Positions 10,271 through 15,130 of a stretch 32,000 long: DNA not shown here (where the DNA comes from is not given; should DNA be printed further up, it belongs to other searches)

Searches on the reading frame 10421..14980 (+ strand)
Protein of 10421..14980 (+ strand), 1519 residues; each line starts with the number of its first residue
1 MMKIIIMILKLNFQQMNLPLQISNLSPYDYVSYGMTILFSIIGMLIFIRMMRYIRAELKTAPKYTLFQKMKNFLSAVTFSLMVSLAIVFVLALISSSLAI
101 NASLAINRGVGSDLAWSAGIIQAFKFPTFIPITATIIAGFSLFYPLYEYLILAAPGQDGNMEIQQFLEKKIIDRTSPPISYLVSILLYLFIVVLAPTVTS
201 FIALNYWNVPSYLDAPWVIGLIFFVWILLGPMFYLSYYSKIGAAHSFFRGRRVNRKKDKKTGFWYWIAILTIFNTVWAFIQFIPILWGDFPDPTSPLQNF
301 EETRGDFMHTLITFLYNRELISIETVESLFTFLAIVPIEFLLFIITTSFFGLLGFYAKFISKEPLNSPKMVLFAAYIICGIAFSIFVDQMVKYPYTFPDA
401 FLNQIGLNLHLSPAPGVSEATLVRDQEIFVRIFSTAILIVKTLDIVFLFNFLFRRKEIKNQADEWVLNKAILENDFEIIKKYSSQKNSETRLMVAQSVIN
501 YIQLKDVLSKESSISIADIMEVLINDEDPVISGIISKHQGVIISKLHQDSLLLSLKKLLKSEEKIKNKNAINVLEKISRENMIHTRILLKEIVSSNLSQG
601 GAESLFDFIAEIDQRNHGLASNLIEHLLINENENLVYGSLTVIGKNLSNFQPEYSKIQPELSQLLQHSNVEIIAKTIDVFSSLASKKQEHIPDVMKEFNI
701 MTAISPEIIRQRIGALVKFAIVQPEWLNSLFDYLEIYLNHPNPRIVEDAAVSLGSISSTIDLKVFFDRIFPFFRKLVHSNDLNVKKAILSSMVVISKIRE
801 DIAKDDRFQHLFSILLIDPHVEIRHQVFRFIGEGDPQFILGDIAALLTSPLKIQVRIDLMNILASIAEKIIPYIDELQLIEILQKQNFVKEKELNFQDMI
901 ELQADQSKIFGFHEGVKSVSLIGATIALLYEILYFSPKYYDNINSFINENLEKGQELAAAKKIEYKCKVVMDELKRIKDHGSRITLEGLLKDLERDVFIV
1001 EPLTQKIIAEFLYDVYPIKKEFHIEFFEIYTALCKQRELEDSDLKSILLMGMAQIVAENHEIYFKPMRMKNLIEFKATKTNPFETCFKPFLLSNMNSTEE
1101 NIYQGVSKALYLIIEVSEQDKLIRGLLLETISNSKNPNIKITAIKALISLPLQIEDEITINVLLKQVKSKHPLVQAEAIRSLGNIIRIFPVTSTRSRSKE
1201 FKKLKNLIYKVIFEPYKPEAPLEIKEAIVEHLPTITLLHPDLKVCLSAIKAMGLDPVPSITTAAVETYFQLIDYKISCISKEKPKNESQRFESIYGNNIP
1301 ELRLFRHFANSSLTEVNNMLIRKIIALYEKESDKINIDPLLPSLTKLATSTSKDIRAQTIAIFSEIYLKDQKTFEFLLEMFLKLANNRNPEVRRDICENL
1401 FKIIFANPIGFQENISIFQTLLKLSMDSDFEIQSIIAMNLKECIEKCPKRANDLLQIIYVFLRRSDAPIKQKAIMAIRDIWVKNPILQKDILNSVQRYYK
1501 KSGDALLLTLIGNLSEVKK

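Call 18: search_protein_families(library=pfam, proteins=[window:10421-14980:+], max_evalue=0.001)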
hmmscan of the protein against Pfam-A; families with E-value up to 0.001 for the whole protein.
window:10421-14980:+ (1519 aa): 6 families
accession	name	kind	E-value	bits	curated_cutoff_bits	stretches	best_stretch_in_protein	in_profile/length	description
PF02985.28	HEAT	-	2.8e-17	61.6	23.5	0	1160-1188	2-30/31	HEAT repeat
PF13646.12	HEAT_2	-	4.4e-15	56.2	27.7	1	1127-1185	4-58/88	HEAT repeats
PF01602.26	Adaptin_N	-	2.4e-08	33.5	37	1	1128-1497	119-419/524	Adaptin N terminal region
PF13513.12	HEAT_EZ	-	1.4e-07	32.3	27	0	1335-1366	24-55/55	HEAT-like repeat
PF00514.29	Arm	-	2.3e-05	24.7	20.6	0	1160-1185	14-39/41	Armadillo/beta-catenin-like repeat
PF21041.3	XMAP215_CLASP_TOG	-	3.7e-05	24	27.1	0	1127-1204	98-178/230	XMAP215/Dis1/CLASP, TOG domain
